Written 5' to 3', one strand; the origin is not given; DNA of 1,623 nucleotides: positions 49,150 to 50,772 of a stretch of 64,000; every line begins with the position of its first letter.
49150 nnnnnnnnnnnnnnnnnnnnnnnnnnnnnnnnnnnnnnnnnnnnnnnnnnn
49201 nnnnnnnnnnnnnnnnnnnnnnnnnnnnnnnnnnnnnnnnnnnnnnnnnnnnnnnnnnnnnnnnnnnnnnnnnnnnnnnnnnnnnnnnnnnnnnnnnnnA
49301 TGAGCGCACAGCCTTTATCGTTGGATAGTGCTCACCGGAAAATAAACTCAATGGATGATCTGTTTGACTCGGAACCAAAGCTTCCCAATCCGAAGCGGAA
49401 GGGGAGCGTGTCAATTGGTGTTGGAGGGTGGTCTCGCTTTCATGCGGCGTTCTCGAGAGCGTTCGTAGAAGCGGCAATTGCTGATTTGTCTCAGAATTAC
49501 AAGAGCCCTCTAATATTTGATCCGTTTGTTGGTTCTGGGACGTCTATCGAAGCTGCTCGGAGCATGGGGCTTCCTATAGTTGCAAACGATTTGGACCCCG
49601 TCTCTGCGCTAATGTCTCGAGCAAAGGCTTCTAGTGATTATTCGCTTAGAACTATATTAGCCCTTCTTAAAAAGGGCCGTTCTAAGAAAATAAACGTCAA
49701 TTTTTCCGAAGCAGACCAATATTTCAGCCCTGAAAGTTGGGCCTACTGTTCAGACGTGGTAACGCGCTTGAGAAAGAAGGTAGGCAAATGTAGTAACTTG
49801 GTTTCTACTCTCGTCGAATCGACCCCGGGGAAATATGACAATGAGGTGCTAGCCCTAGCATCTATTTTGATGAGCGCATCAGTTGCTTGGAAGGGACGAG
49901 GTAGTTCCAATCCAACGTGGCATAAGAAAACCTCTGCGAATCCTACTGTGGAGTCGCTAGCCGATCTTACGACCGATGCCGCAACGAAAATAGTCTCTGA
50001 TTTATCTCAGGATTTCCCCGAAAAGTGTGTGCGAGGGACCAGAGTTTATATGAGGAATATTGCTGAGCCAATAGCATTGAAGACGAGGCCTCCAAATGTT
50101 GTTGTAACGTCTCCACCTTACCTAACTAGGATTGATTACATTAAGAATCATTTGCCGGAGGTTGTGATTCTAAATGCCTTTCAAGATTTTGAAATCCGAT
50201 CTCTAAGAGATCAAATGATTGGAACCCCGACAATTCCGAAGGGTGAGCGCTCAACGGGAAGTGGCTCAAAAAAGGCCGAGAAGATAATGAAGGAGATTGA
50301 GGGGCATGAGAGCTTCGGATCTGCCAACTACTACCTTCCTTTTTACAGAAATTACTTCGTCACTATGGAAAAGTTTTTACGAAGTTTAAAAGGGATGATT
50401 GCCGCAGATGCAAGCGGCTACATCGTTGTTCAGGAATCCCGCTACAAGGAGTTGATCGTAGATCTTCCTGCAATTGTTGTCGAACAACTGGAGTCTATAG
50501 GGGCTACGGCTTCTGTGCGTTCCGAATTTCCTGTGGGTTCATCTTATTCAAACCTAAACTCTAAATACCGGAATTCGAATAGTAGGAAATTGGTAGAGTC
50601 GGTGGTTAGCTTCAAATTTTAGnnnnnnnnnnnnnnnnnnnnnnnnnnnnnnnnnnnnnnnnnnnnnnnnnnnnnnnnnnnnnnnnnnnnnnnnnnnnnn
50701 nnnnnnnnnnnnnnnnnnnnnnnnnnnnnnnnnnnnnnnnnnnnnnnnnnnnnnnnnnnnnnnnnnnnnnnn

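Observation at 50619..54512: Three tightly overlapping genes: STAND-TPR NTPase, GTP cyclohydrolase II, Qng1-like N-glycosylase, as mobile-element cargo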

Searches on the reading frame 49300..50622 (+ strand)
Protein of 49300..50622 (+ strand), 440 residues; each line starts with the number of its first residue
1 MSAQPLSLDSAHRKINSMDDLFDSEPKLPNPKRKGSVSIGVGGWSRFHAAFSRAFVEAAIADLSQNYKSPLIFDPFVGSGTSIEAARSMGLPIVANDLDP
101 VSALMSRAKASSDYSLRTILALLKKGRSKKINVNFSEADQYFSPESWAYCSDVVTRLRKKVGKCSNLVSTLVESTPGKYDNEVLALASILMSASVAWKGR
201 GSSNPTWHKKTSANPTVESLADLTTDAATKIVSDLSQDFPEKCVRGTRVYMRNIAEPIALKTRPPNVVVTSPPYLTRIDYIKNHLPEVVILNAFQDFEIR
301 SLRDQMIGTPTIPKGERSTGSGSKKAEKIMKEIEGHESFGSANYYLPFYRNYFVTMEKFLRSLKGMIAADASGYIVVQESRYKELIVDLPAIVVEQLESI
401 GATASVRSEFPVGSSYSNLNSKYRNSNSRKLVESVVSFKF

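Call 3: search_protein_families(library=pfam, proteins=[window:49300-50622:+], max_evalue=0.01)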
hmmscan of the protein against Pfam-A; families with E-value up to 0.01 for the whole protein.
window:49300-50622:+ (440 aa): 2 families
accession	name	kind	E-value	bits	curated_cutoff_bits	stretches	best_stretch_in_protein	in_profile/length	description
PF01555.25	N6_N4_Mtase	-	3.5e-06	27.6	26.7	1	29-90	151-203/221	DNA methylase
PF01170.24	UPF0020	-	0.0019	18.3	22.3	0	58-87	18-48/197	RMKL-like, methyltransferase domain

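Call 4: search_protein_families(library=padloc, proteins=[window:49300-50622:+], max_evalue=0.01)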
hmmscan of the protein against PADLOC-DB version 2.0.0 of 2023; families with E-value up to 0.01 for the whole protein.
window:49300-50622:+ (440 aa): 22 families
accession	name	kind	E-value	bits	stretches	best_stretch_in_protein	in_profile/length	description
PDLC03224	MTase_II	-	1.1e-13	49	1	43-334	69-364/481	Type II methyltransferase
PDLC03369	MTase_II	-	1.8e-11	41.5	1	34-116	107-186/532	Type II methyltransferase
PDLC03322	MTase_II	-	7.1e-11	39.6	1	68-111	64-107/446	Type II methyltransferase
PDLC03364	MTase_II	-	1.1e-08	32.5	1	68-284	58-259/380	Type II methyltransferase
PDLC03353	MTase_II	-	3.6e-08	31.3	2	266-395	29-99/260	Type II methyltransferase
PDLC03239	MTase_II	-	2.8e-07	27.6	1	46-280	70-300/442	Type II methyltransferase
PDLC03249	MTase_II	-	6e-07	26.7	1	71-123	141-192/541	Type II methyltransferase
PDLC03387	MTase_II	-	5.6e-06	23.7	1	48-100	215-265/289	Type II methyltransferase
PDLC03360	MTase_II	-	1.5e-05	22.2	1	62-155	60-157/441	Type II methyltransferase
PDLC03306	MTase_II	-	2.4e-05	21.5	1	39-291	28-267/422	Type II methyltransferase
PDLC03325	MTase_II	-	6.8e-05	19.8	1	69-110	92-133/426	Type II methyltransferase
PDLC03339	MTase_II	-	6.8e-05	19.8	1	68-130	229-289/399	Type II methyltransferase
PDLC03316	MTase_II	-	0.00026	18.1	1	72-106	337-371/390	Type II methyltransferase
PDLC00661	HmaB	-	0.00051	16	1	61-108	130-177/973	DNA-adenine methylase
PDLC03298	MTase_II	-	0.00056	17.1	1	55-200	14-166/362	Type II methyltransferase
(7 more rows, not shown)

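Call 5: search_protein_families(library=ncbifam, proteins=[window:49300-50622:+], max_evalue=0.01)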
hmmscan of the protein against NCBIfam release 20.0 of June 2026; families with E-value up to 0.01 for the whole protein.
window:49300-50622:+ (440 aa): 0 families

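Call 44: find_homologous_proteins(query=window:49300-50622:+, max_evalue=1e-10)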
Query window:49300-50622:+ (440 aa): 114 proteins with E <= 1e-10 among 7655 candidates.
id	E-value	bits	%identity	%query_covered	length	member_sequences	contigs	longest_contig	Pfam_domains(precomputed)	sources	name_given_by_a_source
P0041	5.7e-276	933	100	96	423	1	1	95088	PF01555.25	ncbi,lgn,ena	-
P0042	1.5e-128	447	48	96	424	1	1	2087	-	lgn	-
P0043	5.6e-120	419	46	96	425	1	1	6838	PF01555.25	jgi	-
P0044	9.9e-105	369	42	96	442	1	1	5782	-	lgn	-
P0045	2.7e-70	255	38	94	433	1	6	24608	PF01555.25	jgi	-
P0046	1.8e-68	249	36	93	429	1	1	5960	PF01555.25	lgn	-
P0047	6.3e-67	244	35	94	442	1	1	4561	PF06325.20,PF01555.25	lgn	-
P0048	6.2e-66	241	34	94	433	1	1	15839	PF01555.25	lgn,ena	-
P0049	3.4e-65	239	36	94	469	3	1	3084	PF01170.25,PF01555.25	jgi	-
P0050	1.6e-64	236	35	90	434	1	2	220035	PF01170.25,PF01555.25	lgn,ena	-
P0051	2.9e-63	232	33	93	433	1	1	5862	PF01170.25,PF01555.25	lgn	-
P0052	5.2e-63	231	36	94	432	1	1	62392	PF01555.25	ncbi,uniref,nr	ncbi:DNA methyltransferase [Kangiella sp.]|uniref:DNA methyltransferase n=1 Tax=Kangiella sp. TaxID=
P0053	4.6e-62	228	35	89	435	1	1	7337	PF01555.25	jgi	-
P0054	4.0e-61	225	33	96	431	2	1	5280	PF01555.25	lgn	-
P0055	4.9e-61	225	35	91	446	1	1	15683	PF01555.25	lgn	-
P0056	1.1e-60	224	34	94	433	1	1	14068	PF01170.25,PF01555.25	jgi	jgi:DNA modification methylase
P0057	1.5e-60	223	33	96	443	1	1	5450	PF01555.25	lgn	-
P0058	2.1e-60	223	35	94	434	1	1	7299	PF01170.25,PF01555.25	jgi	jgi:DNA modification methylase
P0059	6.4e-60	221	34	94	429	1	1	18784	PF01555.25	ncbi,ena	-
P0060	1.7e-59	220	33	97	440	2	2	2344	PF01555.25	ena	-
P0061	1.9e-59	220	34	94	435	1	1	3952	PF01170.25,PF01555.25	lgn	-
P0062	3.0e-59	219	36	89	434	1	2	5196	PF01555.25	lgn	-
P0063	2.2e-58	216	32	89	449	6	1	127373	PF01170.25,PF01555.25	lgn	-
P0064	1.7e-55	207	32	94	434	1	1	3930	PF01170.25,PF01555.25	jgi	-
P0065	1.1e-54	204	32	94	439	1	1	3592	PF01170.25,PF01555.25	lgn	-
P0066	1.5e-54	203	32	92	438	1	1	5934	PF01555.25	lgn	-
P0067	4.2e-53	199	30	94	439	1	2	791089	PF01170.25,PF01555.25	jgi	jgi:DNA modification methylase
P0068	5.1e-53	198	32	94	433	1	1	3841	PF01555.25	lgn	-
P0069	3.1e-52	196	31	94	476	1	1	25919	PF01170.25,PF01555.25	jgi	jgi:DNA modification methylase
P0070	7.0e-52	195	31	94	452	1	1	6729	PF01170.25,PF01555.25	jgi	jgi:DNA modification methylase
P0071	1.1e-51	194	34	86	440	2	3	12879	PF01555.25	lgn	-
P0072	5.1e-51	192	31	94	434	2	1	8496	PF01170.25,PF01555.25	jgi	-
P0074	8.2e-48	181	31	93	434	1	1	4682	PF01170.25,PF01555.25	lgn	-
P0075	9.4e-46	174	34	69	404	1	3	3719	PF01555.25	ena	-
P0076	1.5e-41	161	28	96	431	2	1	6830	PF01170.25,PF01555.25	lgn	-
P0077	1.7e-37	147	31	86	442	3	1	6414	PF01555.25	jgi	jgi:DNA methylase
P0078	1.7e-37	147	31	90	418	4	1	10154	PF01555.25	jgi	jgi:hypothetical protein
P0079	6.6e-37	145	29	93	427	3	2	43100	PF13649.13,PF01170.25,PF08241.19,PF01555.25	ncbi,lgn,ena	-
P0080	8.3e-37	145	30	94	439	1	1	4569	PF01555.25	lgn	-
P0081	1.1e-36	145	29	89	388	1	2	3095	PF01555.25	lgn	-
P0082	3.3e-36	143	29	94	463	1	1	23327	PF08241.19,PF01555.25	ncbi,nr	ncbi:MAG: hypothetical protein GEU76_12120 [Alphaproteobacteria bacterium]|nr:hypothetical protein [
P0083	4.7e-36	143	29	93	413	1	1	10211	PF13649.13,PF08241.19,PF01555.25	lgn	-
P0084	3.0e-35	140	28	90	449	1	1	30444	PF01555.25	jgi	jgi:DNA modification methylase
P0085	3.9e-35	140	30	97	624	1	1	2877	PF13649.13,PF08241.19,PF01555.25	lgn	-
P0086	9.1e-35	138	31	90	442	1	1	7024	PF01555.25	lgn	-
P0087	9.8e-35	138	29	90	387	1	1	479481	PF01555.25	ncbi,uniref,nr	ncbi:site-specific DNA-methyltransferase [Bradyrhizobium sp. CNPSo 4010]|uniref:Methyltransferase n=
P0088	6.7e-34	135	27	90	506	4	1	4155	PF08241.19,PF01555.25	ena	-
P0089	1.3e-33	134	29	91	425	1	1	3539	PF01555.25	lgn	-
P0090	1.4e-33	134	30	89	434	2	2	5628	PF01555.25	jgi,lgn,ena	-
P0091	1.8e-33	134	30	89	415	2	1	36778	PF01555.25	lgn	-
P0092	2.5e-33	134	33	39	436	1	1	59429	PF08241.19,PF01555.25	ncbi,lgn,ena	-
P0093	4.9e-33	133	30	93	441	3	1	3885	PF01555.25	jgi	jgi:hypothetical protein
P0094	6.1e-33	132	28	89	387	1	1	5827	PF01555.25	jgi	jgi:hypothetical protein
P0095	8.2e-33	132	29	87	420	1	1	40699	PF01555.25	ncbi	-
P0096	1.3e-32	131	29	93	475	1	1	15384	PF01555.25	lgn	-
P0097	5.2e-32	129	28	90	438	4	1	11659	PF01555.25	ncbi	ncbi:MAG: hypothetical protein ACRC8Y_02975 [Chroococcales cyanobacterium]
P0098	8.4e-32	129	29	90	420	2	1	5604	PF01555.25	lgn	-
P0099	9.1e-32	128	29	91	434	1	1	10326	PF01555.25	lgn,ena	-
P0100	1.1e-31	128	29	90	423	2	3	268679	PF01555.25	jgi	-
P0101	1.1e-31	128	29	86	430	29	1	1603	PF08241.19,PF01555.25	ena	-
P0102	3.6e-31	126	28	93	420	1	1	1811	PF01555.25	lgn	-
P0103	3.7e-31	126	28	90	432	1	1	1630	PF01555.25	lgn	-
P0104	4.5e-31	126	27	92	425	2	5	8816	PF01555.25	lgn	-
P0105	5.0e-31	126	28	94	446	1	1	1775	PF08241.19,PF01555.25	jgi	jgi:SAM-dependent methyltransferase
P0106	1.4e-30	125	28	94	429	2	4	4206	PF08241.19,PF01555.25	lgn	-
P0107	1.4e-30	124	27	93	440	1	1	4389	PF08241.19,PF01555.25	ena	-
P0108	3.2e-30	123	29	93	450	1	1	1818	PF01555.25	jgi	jgi:DNA modification methylase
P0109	4.2e-30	123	28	92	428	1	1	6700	PF01555.25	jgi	jgi:SAM-dependent methyltransferase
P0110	4.8e-30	123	27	93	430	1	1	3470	PF01170.25,PF08241.19,PF01555.25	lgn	-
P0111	7.1e-30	122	27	97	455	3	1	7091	PF01170.25,PF08241.19,PF01555.25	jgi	jgi:hypothetical protein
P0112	7.8e-30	122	28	90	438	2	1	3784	PF01555.25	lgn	-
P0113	1.3e-29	121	28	90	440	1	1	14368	PF01555.25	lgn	-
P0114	4.0e-29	120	26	89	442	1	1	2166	PF01555.25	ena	-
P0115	7.4e-29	119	28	80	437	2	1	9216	PF01555.25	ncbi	-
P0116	8.0e-29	119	25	89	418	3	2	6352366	PF01170.25,PF08241.19,PF01555.25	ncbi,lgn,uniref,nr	ncbi:DNA methyltransferase [Paenibacillus sp. FSL K6-1558]|uniref:DNA methyltransferase n=1 Tax=Paen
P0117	9.2e-29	119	27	94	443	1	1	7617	PF01555.25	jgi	jgi:DNA modification methylase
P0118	1.5e-28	118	27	92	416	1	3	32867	PF01555.25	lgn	-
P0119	1.6e-28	118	29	89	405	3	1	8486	PF01555.25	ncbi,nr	ncbi:MAG: site-specific DNA-methyltransferase [Bradyrhizobium icense]|nr:MAG: site-specific DNA-meth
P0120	1.6e-28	118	28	90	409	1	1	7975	PF01555.25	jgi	jgi:hypothetical protein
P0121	5.1e-28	116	28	91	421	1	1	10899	PF01555.25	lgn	-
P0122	5.8e-28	116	31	84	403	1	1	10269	PF01555.25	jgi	jgi:hypothetical protein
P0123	8.4e-28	115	27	93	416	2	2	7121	PF08241.19,PF01555.25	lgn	-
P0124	9.0e-28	115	26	93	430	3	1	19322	PF13649.13,PF01170.25,PF08241.19,PF01555.25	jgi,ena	-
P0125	9.2e-28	115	28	91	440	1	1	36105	PF08241.19,PF01555.25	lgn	-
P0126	1.2e-27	115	26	93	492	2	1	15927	PF01170.25,PF01555.25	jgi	jgi:hypothetical protein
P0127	3.2e-27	113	26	95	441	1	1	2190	PF01555.25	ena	-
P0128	1.0e-26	112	29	84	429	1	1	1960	PF08241.19,PF01555.25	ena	-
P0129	1.3e-26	111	26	96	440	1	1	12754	PF13649.13,PF01170.25,PF08241.19,PF01555.25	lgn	-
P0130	1.5e-26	111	28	84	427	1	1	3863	PF01555.25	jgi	jgi:hypothetical protein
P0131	1.5e-26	111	26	90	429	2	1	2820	PF01555.25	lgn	-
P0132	3.7e-26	110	25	89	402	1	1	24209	PF01170.25,PF01555.25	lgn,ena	-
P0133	6.3e-26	109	27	90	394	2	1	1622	PF01555.25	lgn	-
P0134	8.2e-26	109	25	95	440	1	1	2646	PF01555.25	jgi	jgi:DNA modification methylase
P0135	1.2e-25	108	26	93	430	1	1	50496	PF08241.19,PF01555.25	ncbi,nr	ncbi:MAG: hypothetical protein HY881_09905 [Deltaproteobacteria bacterium]|nr:hypothetical protein [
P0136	1.2e-25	108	35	36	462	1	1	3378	PF01555.25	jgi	jgi:hypothetical protein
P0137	1.3e-25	108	29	91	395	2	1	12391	PF01555.25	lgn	-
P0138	4.6e-25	106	24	90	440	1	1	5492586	PF01555.25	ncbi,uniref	ncbi:DNA methyltransferase [Planctomicrobium sp. SH527]|uniref:DNA methyltransferase n=1 Tax=Plancto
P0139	5.3e-25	106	26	90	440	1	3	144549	PF08241.19,PF01555.25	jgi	jgi:hypothetical protein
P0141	2.3e-24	104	26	85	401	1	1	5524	PF01555.25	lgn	-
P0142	2.5e-24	104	24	91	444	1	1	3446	PF01555.25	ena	-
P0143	5.2e-24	103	26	93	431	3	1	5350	PF08241.19,PF01555.25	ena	-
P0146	4.0e-22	97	26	93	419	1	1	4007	PF08241.19,PF01555.25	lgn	-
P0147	7.8e-21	92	26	90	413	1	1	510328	PF01555.25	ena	-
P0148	1.9e-20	91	27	89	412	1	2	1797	PF01170.25,PF08241.19,PF01555.25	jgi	jgi:hypothetical protein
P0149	4.6e-18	83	25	89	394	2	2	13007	PF01170.25,PF01555.25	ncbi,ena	-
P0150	4.3e-17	80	27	85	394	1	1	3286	PF01170.25,PF01555.25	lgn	-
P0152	6.4e-15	73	25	93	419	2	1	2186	PF08241.19,PF01555.25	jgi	-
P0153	2.7e-12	64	26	89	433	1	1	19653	PF01555.25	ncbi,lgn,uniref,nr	ncbi:hypothetical protein C9994_07800 [Marivirga lumbricoides]|uniref:site-specific DNA-methyltransf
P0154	6.9e-11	60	23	81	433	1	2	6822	PF01555.25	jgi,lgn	jgi:hypothetical protein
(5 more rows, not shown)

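Call 45: find_encoding_contigs(protein=P0116, flank=6000, max_places=2)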
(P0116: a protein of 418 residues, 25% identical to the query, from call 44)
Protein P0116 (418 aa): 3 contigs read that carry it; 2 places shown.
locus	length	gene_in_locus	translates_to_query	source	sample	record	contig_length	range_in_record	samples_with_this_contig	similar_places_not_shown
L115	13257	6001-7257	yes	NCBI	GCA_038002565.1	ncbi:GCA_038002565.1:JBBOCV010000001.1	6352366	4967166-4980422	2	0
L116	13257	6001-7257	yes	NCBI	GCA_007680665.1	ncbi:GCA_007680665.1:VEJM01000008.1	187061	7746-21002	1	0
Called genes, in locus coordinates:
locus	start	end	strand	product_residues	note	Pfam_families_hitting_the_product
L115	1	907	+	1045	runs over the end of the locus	PF09565:RE_NgoFVII, PF13091:PLDc_2, PF00270:DEAD (weak), PF04851:ResIII, PF18766:SWI2_SNF2, PF00271:Helicase_C, PF11907:DUF3427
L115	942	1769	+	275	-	-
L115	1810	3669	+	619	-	PF04851:ResIII (weak), PF13245:AAA_19 (weak), PF09848:SLFN-g3_helicase, PF13401:AAA_22 (faint)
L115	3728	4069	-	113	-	PF13560:HTH_31, PF01381:HTH_3, PF12844:HTH_19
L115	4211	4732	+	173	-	-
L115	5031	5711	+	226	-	-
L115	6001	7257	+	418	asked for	PF01555:N6_N4_Mtase, PF01170:UPF0020 (faint), PF08241:Methyltransf_11 (faint)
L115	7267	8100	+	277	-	-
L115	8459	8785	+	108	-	-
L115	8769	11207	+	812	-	PF13091:PLDc_2, PF00270:DEAD (weak), PF04851:ResIII, PF00271:Helicase_C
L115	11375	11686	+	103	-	-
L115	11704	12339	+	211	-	-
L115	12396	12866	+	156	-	-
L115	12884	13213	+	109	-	-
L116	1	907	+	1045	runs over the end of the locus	PF09565:RE_NgoFVII, PF13091:PLDc_2, PF00270:DEAD (weak), PF04851:ResIII, PF18766:SWI2_SNF2, PF00271:Helicase_C, PF11907:DUF3427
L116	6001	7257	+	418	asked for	PF01555:N6_N4_Mtase, PF01170:UPF0020 (faint), PF08241:Methyltransf_11 (faint)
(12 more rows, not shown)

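Call 46: find_encoding_contigs(protein=P0138, flank=6000, max_places=2)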
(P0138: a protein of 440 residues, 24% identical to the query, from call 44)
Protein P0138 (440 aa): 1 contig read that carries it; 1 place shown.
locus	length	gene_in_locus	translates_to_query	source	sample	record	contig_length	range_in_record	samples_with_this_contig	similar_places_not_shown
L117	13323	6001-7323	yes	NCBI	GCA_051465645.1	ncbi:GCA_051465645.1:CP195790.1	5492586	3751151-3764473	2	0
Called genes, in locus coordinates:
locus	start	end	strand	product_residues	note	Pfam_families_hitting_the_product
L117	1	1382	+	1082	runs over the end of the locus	PF01555:N6_N4_Mtase (faint)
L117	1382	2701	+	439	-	PF01764:Lipase_3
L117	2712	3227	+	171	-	-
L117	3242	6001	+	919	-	PF04851:ResIII, PF00176:SNF2-rel_dom, PF00271:Helicase_C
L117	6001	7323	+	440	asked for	PF01555:N6_N4_Mtase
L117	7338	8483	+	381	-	PF03235:GmrSD_N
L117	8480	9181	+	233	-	PF18737:HEPN_MAE_28990, PF18735:HEPN_RiboL-PSP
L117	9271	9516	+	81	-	PF07929:PRiA4_ORF3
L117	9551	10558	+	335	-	-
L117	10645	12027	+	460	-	PF02195:ParB_N, PF01555:N6_N4_Mtase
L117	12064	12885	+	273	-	-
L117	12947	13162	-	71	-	-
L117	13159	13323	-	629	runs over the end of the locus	PF00069:Pkinase, PF03109:ABC1 (faint), PF07714:PK_Tyr_Ser-Thr, PF13371:TPR_9 (weak), PF00515:TPR_1 (weak), PF13432:TPR_16 (weak), PF00515:TPR_1 (weak), PF07719:TPR_2 (weak), +7 more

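Call 47: find_encoding_contigs(protein=P0087, flank=6000, max_places=2)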
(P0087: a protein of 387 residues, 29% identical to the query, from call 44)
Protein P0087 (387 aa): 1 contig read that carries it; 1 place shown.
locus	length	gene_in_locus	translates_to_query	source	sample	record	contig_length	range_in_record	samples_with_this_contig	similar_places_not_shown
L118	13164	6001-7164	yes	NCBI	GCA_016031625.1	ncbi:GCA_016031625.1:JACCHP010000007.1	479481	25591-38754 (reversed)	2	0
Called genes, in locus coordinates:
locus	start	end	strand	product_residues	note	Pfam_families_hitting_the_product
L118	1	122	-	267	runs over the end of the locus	PF05013:FGase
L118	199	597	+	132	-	PF06094:GGACT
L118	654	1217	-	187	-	PF06778:Chlor_dismutase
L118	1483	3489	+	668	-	PF01807:Zn_ribbon_DnaG, PF08275:DNAG_N, PF01751:Toprim, PF13155:Toprim_2, PF13662:Toprim_4, PF10410:DnaB_bind (weak)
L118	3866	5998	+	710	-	PF03979:Sigma70_r1_1, PF00140:Sigma70_r1_2, PF04546:Sigma70_ner, PF04542:Sigma70_r2, PF04539:Sigma70_r3, PF04545:Sigma70_r4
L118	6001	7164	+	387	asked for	PF01555:N6_N4_Mtase (weak)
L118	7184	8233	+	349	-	PF03235:GmrSD_N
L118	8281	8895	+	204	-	-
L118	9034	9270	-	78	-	-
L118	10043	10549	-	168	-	-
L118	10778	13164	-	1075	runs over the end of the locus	PF07693:KAP_NTPase, PF13191:AAA_16 (faint)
